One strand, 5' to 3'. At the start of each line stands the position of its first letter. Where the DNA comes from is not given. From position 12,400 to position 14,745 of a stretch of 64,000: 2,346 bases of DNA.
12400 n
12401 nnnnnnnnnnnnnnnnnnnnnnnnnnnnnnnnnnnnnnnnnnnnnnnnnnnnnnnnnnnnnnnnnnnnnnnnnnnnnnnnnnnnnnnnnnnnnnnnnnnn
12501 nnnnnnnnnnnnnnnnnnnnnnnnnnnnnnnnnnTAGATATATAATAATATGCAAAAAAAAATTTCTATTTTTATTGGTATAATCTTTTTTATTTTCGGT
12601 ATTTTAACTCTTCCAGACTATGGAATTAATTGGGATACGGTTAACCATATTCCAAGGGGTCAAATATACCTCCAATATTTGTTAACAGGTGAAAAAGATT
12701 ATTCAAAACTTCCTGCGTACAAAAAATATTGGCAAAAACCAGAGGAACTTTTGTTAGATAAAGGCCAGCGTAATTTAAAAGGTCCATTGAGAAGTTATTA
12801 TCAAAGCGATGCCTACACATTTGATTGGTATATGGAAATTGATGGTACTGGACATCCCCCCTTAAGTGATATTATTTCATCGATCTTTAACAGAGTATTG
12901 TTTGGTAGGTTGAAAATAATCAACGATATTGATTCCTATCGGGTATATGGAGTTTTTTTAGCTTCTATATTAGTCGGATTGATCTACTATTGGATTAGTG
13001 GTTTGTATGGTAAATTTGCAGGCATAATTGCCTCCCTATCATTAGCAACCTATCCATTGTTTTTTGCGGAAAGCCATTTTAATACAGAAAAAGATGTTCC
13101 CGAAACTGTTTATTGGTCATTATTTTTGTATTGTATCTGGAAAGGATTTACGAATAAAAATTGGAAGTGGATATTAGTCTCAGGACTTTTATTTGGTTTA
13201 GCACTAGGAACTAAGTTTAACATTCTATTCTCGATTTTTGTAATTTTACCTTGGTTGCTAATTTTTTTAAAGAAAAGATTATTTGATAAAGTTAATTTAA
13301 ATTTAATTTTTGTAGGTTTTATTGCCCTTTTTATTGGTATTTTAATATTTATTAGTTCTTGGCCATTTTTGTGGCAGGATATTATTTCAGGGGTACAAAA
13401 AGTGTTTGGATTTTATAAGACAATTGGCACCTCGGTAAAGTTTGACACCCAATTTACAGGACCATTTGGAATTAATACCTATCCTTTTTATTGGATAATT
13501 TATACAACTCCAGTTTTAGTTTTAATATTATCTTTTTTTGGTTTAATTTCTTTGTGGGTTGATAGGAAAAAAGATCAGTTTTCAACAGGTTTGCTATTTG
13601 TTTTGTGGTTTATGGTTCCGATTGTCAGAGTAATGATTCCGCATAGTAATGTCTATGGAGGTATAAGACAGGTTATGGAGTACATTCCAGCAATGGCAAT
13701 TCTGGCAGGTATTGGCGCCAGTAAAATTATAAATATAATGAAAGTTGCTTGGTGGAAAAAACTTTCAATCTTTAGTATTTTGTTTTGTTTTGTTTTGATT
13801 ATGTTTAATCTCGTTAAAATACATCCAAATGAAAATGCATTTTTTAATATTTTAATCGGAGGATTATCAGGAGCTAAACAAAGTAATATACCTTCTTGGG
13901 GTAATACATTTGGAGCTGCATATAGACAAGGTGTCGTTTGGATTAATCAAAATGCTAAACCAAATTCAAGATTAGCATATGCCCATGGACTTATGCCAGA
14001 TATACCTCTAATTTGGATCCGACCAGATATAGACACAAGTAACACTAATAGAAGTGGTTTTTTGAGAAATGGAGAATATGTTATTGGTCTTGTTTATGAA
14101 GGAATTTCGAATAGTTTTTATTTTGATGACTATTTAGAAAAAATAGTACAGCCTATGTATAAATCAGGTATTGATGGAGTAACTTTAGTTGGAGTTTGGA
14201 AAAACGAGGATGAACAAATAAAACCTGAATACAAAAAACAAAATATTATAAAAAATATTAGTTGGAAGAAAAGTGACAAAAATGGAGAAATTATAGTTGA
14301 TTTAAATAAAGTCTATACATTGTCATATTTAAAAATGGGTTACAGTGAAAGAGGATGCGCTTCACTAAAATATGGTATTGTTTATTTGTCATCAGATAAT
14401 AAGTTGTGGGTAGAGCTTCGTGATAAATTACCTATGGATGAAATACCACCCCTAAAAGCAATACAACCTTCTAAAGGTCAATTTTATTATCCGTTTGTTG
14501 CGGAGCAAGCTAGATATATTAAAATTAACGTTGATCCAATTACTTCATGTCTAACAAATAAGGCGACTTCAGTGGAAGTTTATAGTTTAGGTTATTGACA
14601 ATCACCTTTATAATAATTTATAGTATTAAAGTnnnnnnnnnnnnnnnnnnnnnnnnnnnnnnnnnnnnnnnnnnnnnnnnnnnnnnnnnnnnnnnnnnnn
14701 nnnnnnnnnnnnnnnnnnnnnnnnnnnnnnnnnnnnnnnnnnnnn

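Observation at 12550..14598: Inverted, distant paralog pair of ArnT/PMT-like GT-C genes (DYGINWD(E) motif) bracketing about 26 kb of the locus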

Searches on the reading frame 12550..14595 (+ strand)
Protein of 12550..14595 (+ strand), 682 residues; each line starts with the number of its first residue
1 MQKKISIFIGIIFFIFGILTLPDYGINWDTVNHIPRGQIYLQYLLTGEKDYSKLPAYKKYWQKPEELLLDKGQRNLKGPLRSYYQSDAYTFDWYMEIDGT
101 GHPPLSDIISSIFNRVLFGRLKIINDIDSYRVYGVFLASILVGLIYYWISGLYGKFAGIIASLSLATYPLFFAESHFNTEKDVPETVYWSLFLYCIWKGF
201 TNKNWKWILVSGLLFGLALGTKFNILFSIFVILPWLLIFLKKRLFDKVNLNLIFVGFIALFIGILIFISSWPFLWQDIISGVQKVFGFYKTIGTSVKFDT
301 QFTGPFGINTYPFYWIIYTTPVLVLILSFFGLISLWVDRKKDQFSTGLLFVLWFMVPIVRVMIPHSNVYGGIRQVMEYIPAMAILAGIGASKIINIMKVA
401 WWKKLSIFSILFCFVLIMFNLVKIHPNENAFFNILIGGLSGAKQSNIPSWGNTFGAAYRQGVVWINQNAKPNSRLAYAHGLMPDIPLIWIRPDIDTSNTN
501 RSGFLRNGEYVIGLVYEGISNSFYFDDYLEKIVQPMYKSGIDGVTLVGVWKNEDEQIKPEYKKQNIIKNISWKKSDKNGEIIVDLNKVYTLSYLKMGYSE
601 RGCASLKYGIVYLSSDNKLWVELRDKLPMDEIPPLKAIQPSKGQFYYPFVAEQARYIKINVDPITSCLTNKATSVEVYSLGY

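Call 6: search_protein_families(library=pfam, proteins=[window:12550-14595:+], max_evalue=0.01)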
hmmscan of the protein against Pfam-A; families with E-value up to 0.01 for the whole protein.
window:12550-14595:+ (682 aa): 3 families
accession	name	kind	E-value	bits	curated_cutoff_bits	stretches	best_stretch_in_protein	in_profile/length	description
PF13231.12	PMT_2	-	2.2e-14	54.4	26.1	1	102-265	2-158/160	Dolichyl-phosphate-mannose-protein mannosyltransferase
PF00754.31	F5_F8_type_C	-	0.00017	22.1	28.2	1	559-661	10-112/127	F5/8 type C domain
PF02366.24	PMT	-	0.00081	19.5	22.7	1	136-274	90-234/245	Dolichyl-phosphate-mannose-protein mannosyltransferase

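Call 13: find_homologous_proteins(query=window:12550-14595:+)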
Query window:12550-14595:+ (682 aa): 793 proteins with E <= 0.001 among 8000 candidates; the best 120 are listed.
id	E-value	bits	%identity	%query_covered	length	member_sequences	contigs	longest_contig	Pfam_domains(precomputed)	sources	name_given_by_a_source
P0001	0.0e+0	1460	92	100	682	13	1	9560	PF13231.13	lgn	-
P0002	3.0e-283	960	61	100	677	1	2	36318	PF13231.13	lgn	-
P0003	5.4e-273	926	58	99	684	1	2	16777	PF13231.13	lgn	-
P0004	2.1e-272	924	59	98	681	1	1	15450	PF13231.13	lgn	-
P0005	1.1e-269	915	58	99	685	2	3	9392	PF13231.13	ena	-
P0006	3.1e-268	910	58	100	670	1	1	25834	PF13231.13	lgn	-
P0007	8.1e-268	909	58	97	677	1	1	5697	PF13231.13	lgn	-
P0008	4.4e-259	880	57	98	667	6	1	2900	PF02366.25,PF13231.13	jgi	-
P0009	2.4e-256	871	54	100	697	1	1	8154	PF02366.25,PF13231.13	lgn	-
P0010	1.9e-254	864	54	98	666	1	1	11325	PF13231.13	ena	-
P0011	7.2e-253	859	57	98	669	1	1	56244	PF13231.13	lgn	-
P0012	1.2e-252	858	57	98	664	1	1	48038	PF13231.13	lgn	-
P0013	1.7e-251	855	56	99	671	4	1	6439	PF02366.25,PF13231.13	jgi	-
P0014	5.8e-244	830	53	98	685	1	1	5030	PF13231.13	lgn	-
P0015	5.1e-241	820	56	96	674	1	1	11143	PF13231.13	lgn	-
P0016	3.3e-236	804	53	100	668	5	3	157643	PF13231.13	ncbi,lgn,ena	-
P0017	6.9e-235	800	53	99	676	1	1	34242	PF13231.13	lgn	-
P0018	1.5e-233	795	51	100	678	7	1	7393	PF13231.13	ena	-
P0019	1.5e-232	792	53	97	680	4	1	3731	PF13231.13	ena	-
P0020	7.5e-230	783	51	100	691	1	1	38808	PF02366.25,PF13231.13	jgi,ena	-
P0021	1.9e-229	782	51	99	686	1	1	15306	PF13231.13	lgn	-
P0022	5.9e-229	780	51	98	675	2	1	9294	PF13231.13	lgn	-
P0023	4.0e-228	777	51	100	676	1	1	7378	PF02366.25,PF13231.13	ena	-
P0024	6.5e-228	777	51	98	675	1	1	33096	PF13231.13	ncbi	ncbi:ArnT family glycosyltransferase [Patescibacteria group bacterium]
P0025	3.0e-226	771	51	98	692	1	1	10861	PF13231.13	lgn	-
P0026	4.5e-225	767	52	98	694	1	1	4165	PF13231.13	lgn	-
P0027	5.1e-225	767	51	98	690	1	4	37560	PF13231.13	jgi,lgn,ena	jgi:hypothetical protein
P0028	9.4e-225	766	51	97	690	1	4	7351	PF13231.13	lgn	-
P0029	9.6e-224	763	51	98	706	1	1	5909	PF13231.13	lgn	-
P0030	1.1e-222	759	52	97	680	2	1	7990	PF13231.13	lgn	-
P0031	1.8e-222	759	50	95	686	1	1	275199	PF13231.13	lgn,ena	-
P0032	1.8e-222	759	49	100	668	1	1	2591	PF13231.13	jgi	jgi:hypothetical protein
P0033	3.3e-222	758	50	98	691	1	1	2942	PF02366.25,PF13231.13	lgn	-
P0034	5.5e-222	757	49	98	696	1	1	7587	PF13231.13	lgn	-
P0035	1.4e-221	756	49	98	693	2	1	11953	PF13231.13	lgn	-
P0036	2.5e-221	755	51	100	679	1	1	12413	PF13231.13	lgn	-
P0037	4.4e-221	754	50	98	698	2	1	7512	PF02366.25,PF13231.13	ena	-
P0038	5.4e-221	754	50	99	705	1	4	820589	PF13231.13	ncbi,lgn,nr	ncbi:MAG: glycosyltransferase family 39 protein [Candidatus Daviesbacteria bacterium]|nr:MAG: glycos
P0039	6.1e-221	754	51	98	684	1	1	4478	PF13231.13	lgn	-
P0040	6.9e-221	753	50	98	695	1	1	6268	PF13231.13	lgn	-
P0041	1.4e-220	752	49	99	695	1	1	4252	PF02366.25,PF13231.13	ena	-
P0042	1.7e-220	752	51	99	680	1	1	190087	PF13231.13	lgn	-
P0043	9.1e-220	750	51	98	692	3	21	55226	PF02366.25,PF13231.13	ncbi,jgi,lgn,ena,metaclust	metaclust:\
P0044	1.3e-219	749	52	95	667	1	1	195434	PF13231.13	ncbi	-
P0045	1.4e-219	749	51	99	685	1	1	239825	PF13231.13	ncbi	-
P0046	2.6e-219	748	50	98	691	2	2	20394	PF13231.13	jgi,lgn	-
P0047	5.9e-219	747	51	99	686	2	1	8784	PF13231.13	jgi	jgi:hypothetical protein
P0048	1.6e-218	746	48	100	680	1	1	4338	PF13231.13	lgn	-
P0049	2.3e-218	745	51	99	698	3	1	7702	PF13231.13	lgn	-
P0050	3.6e-218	744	49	98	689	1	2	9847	PF13231.13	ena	-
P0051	3.8e-218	744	49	98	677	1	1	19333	PF13231.13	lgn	-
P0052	8.9e-218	743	48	99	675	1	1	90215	PF13231.13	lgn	-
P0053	1.6e-217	742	49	100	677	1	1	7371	PF13231.13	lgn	-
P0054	4.2e-217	741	48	99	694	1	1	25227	PF02366.25,PF13231.13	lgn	-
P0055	5.0e-217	741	55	85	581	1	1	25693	PF13231.13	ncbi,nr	ncbi:glycosyltransferase family 39 protein, partial [Candidatus Woesebacteria bacterium]|nr:glycosyl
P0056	7.2e-217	740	49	100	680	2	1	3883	PF13231.13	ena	-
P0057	9.3e-217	740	48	100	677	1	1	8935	PF13231.13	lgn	-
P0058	2.1e-216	739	49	98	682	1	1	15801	PF13231.13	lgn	-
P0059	2.2e-216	739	49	98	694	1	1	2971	PF13231.13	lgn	-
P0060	6.1e-216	737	50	98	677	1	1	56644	PF13231.13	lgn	-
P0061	6.5e-216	737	49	99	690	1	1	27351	PF13231.13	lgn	-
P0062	1.0e-215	736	50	98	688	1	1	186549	PF13231.13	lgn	-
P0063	1.6e-215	736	50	100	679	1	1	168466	PF13231.13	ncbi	-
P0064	1.8e-215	736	52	99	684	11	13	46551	PF13231.13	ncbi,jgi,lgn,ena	-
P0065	2.1e-215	735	50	99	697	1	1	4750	PF13231.13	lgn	-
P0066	2.3e-215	735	49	99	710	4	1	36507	PF02366.25,PF13231.13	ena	-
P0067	2.4e-215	735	48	98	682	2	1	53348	PF13231.13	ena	-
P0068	3.2e-215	735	50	97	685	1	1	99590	PF13231.13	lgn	-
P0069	3.2e-215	735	51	98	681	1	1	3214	PF13231.13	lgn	-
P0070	4.1e-215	734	49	98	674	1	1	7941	PF02366.25,PF13231.13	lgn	-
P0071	4.6e-215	734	50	98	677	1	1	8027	PF13231.13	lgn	-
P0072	4.7e-215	734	49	97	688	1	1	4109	PF13231.13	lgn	-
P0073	7.4e-215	733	50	100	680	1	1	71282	PF13231.13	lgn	-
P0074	7.5e-215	733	47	100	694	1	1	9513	PF13231.13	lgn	-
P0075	1.2e-214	733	50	98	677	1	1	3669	PF13231.13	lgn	-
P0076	1.6e-214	732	48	100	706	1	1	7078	PF13231.13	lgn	-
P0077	3.3e-214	731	50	99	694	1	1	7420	PF13231.13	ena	-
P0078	4.1e-214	731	50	99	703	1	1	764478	PF13231.13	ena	-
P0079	4.5e-214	731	48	98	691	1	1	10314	PF13231.13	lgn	-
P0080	6.6e-214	730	49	99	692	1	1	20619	PF13231.13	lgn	-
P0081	6.9e-214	730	51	98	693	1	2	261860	PF13231.13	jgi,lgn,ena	jgi:hypothetical protein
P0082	8.0e-214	730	50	99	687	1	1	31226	PF13231.13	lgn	-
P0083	1.1e-213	730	48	97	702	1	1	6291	PF13231.13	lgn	-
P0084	1.1e-213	730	50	98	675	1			PF13231.13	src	-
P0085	2.1e-213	729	49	98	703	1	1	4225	PF13231.13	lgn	-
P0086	4.1e-213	728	50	99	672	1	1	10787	PF13231.13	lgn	-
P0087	5.1e-213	727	51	98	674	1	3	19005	PF13231.13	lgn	-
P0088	5.4e-213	727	49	99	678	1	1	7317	PF13231.13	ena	-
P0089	8.9e-213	727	49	99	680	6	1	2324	PF13231.13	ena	-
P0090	9.5e-213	727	49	98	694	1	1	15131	PF13231.13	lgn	-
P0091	1.2e-212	726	49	98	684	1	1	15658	PF02366.25,PF13231.13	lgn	-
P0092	1.4e-212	726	49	100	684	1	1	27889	PF13231.13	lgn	-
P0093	1.7e-212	726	49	99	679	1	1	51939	PF13231.13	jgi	jgi:hypothetical protein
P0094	1.9e-212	726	50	98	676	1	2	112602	PF13231.13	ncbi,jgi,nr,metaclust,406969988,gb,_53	ncbi:MAG: glycosyltransferase [uncultured bacterium]|nr:MAG: glycosyltransferase [uncultured bacteri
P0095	2.1e-212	725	47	98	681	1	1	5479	PF13231.13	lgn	-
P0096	2.1e-212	725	49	98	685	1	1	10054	PF13231.13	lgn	-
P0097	3.4e-212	725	48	98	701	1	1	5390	PF13231.13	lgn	-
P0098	3.5e-212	725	47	98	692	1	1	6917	PF13231.13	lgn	-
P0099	6.4e-212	724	47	99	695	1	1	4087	PF13231.13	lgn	-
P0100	7.6e-212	724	48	99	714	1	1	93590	PF13231.13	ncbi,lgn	-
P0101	9.1e-212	723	48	99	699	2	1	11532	PF13231.13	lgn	-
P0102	9.6e-212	723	48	99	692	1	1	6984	PF13231.13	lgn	-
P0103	1.4e-211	723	49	98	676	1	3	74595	PF13231.13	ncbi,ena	-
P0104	1.4e-211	723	50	99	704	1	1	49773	PF13231.13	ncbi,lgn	-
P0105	1.6e-211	723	50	98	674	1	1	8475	PF13231.13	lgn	-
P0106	1.9e-211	722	49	99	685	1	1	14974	PF13231.13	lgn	-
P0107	2.3e-211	722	48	98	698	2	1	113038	PF13231.13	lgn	-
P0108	4.1e-211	721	49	100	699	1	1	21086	PF13231.13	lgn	-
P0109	5.2e-211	721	50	98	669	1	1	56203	PF13231.13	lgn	-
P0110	6.9e-211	720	48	96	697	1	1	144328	PF13231.13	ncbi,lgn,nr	ncbi:MAG: glycosyltransferase family 39 protein [Candidatus Daviesbacteria bacterium]|nr:glycosyltra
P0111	7.9e-211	720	49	98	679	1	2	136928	PF13231.13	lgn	-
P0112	8.7e-211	720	48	100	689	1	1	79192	PF13231.13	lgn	-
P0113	9.9e-211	720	47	98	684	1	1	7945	PF13231.13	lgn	-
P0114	1.0e-210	720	48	99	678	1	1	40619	PF13231.13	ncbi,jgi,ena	-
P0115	1.1e-210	720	49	98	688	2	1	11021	PF02366.25,PF13231.13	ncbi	-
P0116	1.2e-210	720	49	99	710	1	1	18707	PF13231.13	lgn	-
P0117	1.4e-210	719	49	98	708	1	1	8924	PF13231.13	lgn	-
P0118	1.8e-210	719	48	98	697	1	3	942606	PF13231.13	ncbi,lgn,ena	-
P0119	1.9e-210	719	50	98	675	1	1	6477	PF13231.13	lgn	-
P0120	2.0e-210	719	48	98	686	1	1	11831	PF13231.13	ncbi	-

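Call 14: search_solved_structures(query=window:12550-14595:+, max_evalue=1)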
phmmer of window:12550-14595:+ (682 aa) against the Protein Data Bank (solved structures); distinct sequences matched with E-value up to 1: 1.
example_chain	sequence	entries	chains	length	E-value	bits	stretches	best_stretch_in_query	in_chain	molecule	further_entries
3nkh_A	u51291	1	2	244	0.88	10.9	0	541-618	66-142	Integrase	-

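Call 16: find_encoding_contigs(protein=P0002, flank=10000, max_places=2)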
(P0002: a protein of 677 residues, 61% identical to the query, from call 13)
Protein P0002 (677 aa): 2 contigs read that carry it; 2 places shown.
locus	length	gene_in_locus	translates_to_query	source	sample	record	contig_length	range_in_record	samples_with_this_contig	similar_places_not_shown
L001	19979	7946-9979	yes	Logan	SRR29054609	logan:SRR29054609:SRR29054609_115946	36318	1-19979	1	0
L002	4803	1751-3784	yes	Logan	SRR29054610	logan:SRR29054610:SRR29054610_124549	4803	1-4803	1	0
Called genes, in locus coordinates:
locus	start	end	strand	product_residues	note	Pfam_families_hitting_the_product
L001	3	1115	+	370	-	?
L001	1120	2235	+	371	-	PF13439:Glyco_transf_4 (weak), PF20706:GT4-conflict, PF00534:Glycos_transf_1, PF13692:Glyco_trans_1_4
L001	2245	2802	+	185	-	PF18915:DUF5667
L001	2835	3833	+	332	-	PF01073:3Beta_HSD, PF01370:Epimerase, PF02719:Polysacc_synt_2 (faint), PF16363:GDP_Man_Dehyd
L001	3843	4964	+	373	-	PF01041:DegT_DnrJ_EryC1, PF00266:Aminotran_5 (weak), PF01053:Cys_Met_Meta_PP (weak), PF01212:Beta_elim_lyase (weak)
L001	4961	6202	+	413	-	PF13439:Glyco_transf_4, PF13477:Glyco_trans_4_2, PF13579:Glyco_trans_4_4 (weak), PF00534:Glycos_transf_1, PF13692:Glyco_trans_1_4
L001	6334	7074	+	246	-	PF01209:Ubie_methyltran, PF13489:Methyltransf_23, PF02353:CMAS (weak), PF07021:MetW, PF13847:Methyltransf_31, PF08241:Methyltransf_11, PF08242:Methyltransf_12, PF13649:Methyltransf_25, +1 more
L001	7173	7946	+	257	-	PF02353:CMAS (weak), PF05175:MTS (weak), PF13489:Methyltransf_23, PF08241:Methyltransf_11, PF08242:Methyltransf_12, PF13649:Methyltransf_25, PF13847:Methyltransf_31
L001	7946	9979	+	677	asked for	PF13231:PMT_2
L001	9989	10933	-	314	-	PF00535:Glycos_transf_2, PF10111:Glyco_tranf_2_2 (weak), PF13641:Glyco_tranf_2_3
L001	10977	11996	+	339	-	PF00535:Glycos_transf_2, PF13641:Glyco_tranf_2_3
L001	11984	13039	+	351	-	PF13641:Glyco_tranf_2_3, PF00535:Glycos_transf_2, PF10111:Glyco_tranf_2_2, PF13632:Glyco_trans_2_3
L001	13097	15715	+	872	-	PF00754:F5_F8_type_C, PF22633:F5_F8_type_C_2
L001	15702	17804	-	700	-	PF02366:PMT (weak), PF13231:PMT_2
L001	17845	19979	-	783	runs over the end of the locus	PF00754:F5_F8_type_C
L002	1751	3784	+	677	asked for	PF13231:PMT_2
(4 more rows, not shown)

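Call 20: find_related_loci(query=window:12550-14595:+, collection=genome_contigs, flank=10000)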
Query window:12550-14595:+ (682 aa) in genome_contigs; peptide patterns used: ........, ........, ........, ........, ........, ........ (x = any residue, [..] = any of these).
29 stretches matched a pattern; 1 encode a relative of the query (tblastn E <= 1e-3); 1 distinct loci.
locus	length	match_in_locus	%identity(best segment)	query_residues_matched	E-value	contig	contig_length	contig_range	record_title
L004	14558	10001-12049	37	3-680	2e-134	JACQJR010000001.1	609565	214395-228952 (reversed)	MAG: Candidatus Microgenomates bacterium isolate NC_groundwater_1156_Ag_S-0.1um_40_307 S_p1_S3_coassembly_k141_153347, w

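Call 21: find_encoding_contigs(protein=P0016, flank=10000, max_places=1)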
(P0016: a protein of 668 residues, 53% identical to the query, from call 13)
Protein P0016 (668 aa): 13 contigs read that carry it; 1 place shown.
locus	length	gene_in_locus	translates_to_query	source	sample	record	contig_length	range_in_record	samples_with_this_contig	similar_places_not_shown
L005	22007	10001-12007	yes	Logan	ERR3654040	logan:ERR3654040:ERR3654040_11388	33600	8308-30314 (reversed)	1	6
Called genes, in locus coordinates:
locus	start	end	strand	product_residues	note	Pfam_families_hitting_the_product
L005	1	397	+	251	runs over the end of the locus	PF00535:Glycos_transf_2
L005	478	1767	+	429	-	PF01637:ATPase_2 (faint), PF13173:AAA_14, PF13635:DUF4143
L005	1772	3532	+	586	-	-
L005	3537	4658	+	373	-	PF13439:Glyco_transf_4 (weak), PF20706:GT4-conflict, PF00534:Glycos_transf_1, PF13692:Glyco_trans_1_4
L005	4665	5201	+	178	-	PF18915:DUF5667 (weak)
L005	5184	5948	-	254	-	PF01522:Polysacc_deac_1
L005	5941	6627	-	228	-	PF01209:Ubie_methyltran, PF13489:Methyltransf_23, PF05219:DREV (weak), PF06325:PrmA, PF13847:Methyltransf_31, PF08241:Methyltransf_11, PF08242:Methyltransf_12, PF13649:Methyltransf_25, +1 more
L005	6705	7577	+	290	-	PF01370:Epimerase, PF04321:RmlD_sub_bind, PF07993:NAD_binding_4, PF01073:3Beta_HSD, PF02719:Polysacc_synt_2 (weak), PF16363:GDP_Man_Dehyd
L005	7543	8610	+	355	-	PF20706:GT4-conflict, PF00534:Glycos_transf_1, PF13692:Glyco_trans_1_4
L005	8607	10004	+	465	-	PF13727:CoA_binding_3, PF01073:3Beta_HSD (weak), PF01370:Epimerase, PF02719:Polysacc_synt_2, PF04321:RmlD_sub_bind, PF16363:GDP_Man_Dehyd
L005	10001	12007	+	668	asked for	PF13231:PMT_2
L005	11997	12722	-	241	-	PF01209:Ubie_methyltran, PF02353:CMAS (weak), PF07021:MetW, PF13489:Methyltransf_23, PF13847:Methyltransf_31, PF08241:Methyltransf_11, PF08242:Methyltransf_12, PF13649:Methyltransf_25, +2 more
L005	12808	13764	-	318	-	PF00535:Glycos_transf_2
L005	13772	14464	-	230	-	PF05148:Methyltransf_8 (weak), PF13489:Methyltransf_23, PF07021:MetW, PF13847:Methyltransf_31, PF08241:Methyltransf_11, PF08242:Methyltransf_12, PF13649:Methyltransf_25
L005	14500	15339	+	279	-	PF00535:Glycos_transf_2, PF10111:Glyco_tranf_2_2 (weak), PF13641:Glyco_tranf_2_3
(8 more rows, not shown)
